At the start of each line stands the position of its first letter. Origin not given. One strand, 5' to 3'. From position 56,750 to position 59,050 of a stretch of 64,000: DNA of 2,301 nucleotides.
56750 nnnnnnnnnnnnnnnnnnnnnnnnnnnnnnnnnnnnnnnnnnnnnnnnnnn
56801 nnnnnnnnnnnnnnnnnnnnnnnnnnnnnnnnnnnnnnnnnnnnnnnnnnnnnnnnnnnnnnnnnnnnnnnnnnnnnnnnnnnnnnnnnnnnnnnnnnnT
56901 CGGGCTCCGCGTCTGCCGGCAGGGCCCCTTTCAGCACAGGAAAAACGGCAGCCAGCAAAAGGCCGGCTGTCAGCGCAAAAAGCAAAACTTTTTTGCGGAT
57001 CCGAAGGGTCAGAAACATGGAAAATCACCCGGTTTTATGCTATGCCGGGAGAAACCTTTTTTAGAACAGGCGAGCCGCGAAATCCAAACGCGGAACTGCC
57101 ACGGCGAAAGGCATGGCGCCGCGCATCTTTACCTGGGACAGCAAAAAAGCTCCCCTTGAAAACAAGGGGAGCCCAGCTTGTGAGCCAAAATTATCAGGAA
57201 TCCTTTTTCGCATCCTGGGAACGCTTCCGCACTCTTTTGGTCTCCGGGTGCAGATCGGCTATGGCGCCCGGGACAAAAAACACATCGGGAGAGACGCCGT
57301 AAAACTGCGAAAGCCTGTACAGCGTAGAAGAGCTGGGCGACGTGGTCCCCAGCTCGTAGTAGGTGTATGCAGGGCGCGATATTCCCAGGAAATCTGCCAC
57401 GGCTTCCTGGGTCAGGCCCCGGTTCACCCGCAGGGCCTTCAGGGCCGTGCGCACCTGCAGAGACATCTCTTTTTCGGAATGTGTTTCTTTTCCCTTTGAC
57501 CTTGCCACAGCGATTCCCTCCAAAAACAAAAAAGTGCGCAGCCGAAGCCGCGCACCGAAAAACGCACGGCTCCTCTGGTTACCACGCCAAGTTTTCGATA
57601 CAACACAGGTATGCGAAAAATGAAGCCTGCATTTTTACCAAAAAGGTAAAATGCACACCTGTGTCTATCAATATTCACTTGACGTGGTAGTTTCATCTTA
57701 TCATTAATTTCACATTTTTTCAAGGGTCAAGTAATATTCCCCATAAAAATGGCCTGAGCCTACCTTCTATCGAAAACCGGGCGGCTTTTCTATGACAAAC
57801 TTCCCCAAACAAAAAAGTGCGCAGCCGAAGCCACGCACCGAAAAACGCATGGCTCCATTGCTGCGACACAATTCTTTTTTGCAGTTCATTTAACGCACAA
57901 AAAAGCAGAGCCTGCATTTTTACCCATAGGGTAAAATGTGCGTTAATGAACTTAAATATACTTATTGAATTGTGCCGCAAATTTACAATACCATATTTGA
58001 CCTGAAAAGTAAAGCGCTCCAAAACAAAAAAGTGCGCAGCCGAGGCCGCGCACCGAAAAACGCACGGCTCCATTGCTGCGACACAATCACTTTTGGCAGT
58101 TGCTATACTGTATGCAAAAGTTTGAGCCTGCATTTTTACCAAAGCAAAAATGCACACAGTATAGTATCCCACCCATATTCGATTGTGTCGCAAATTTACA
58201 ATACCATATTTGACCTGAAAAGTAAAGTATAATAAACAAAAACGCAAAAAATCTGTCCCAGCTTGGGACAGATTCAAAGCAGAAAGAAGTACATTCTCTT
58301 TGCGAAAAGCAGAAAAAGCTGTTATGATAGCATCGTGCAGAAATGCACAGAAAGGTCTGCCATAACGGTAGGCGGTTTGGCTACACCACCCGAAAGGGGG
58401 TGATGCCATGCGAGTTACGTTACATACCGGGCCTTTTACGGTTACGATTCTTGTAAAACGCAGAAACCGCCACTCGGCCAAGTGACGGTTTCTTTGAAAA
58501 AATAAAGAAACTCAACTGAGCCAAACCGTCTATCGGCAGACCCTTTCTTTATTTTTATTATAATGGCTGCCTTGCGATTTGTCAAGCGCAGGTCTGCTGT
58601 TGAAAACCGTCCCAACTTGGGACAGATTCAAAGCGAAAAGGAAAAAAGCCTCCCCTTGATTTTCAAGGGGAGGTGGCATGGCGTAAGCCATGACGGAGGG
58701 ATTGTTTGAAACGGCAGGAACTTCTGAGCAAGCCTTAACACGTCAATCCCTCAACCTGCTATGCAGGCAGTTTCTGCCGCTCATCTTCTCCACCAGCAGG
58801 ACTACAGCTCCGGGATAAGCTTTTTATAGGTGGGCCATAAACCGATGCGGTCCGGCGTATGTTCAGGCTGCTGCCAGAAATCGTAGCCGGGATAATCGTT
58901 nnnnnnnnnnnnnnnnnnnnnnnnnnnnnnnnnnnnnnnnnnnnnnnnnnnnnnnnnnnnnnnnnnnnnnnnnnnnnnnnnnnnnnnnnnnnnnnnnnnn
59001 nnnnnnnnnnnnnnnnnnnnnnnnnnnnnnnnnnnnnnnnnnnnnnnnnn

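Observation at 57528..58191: Three tandem paralogous ~165-nt RNAs: fully compensated stems, conserved self-complementary single-stranded blocks and a possible antiterminator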

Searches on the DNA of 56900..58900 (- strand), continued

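Call 76: search_with_rna_model(model_id=R1, sources=[L218, L219, L220, L221, L222, L223, L224, L225, L226], max_evalue=0.01, show_alignments=6)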
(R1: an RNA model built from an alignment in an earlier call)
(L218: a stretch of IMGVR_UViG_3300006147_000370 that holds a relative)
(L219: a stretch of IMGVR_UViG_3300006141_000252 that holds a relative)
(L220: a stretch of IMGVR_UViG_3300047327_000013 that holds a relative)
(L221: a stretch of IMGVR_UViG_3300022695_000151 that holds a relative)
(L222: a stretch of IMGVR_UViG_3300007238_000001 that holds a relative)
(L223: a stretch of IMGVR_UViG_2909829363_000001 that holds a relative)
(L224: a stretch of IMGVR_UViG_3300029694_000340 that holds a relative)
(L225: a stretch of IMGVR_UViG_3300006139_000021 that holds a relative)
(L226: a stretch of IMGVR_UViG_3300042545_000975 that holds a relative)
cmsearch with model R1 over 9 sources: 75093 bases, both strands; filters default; matches with E-value up to 0.01: 3.
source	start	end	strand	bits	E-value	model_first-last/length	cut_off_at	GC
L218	2965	3123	+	58.6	9.7e-13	1-162/162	no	0.4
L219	765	923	+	58.6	9.7e-13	1-162/162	no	0.4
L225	1378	1536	-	58.6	9.7e-13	1-162/162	no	0.4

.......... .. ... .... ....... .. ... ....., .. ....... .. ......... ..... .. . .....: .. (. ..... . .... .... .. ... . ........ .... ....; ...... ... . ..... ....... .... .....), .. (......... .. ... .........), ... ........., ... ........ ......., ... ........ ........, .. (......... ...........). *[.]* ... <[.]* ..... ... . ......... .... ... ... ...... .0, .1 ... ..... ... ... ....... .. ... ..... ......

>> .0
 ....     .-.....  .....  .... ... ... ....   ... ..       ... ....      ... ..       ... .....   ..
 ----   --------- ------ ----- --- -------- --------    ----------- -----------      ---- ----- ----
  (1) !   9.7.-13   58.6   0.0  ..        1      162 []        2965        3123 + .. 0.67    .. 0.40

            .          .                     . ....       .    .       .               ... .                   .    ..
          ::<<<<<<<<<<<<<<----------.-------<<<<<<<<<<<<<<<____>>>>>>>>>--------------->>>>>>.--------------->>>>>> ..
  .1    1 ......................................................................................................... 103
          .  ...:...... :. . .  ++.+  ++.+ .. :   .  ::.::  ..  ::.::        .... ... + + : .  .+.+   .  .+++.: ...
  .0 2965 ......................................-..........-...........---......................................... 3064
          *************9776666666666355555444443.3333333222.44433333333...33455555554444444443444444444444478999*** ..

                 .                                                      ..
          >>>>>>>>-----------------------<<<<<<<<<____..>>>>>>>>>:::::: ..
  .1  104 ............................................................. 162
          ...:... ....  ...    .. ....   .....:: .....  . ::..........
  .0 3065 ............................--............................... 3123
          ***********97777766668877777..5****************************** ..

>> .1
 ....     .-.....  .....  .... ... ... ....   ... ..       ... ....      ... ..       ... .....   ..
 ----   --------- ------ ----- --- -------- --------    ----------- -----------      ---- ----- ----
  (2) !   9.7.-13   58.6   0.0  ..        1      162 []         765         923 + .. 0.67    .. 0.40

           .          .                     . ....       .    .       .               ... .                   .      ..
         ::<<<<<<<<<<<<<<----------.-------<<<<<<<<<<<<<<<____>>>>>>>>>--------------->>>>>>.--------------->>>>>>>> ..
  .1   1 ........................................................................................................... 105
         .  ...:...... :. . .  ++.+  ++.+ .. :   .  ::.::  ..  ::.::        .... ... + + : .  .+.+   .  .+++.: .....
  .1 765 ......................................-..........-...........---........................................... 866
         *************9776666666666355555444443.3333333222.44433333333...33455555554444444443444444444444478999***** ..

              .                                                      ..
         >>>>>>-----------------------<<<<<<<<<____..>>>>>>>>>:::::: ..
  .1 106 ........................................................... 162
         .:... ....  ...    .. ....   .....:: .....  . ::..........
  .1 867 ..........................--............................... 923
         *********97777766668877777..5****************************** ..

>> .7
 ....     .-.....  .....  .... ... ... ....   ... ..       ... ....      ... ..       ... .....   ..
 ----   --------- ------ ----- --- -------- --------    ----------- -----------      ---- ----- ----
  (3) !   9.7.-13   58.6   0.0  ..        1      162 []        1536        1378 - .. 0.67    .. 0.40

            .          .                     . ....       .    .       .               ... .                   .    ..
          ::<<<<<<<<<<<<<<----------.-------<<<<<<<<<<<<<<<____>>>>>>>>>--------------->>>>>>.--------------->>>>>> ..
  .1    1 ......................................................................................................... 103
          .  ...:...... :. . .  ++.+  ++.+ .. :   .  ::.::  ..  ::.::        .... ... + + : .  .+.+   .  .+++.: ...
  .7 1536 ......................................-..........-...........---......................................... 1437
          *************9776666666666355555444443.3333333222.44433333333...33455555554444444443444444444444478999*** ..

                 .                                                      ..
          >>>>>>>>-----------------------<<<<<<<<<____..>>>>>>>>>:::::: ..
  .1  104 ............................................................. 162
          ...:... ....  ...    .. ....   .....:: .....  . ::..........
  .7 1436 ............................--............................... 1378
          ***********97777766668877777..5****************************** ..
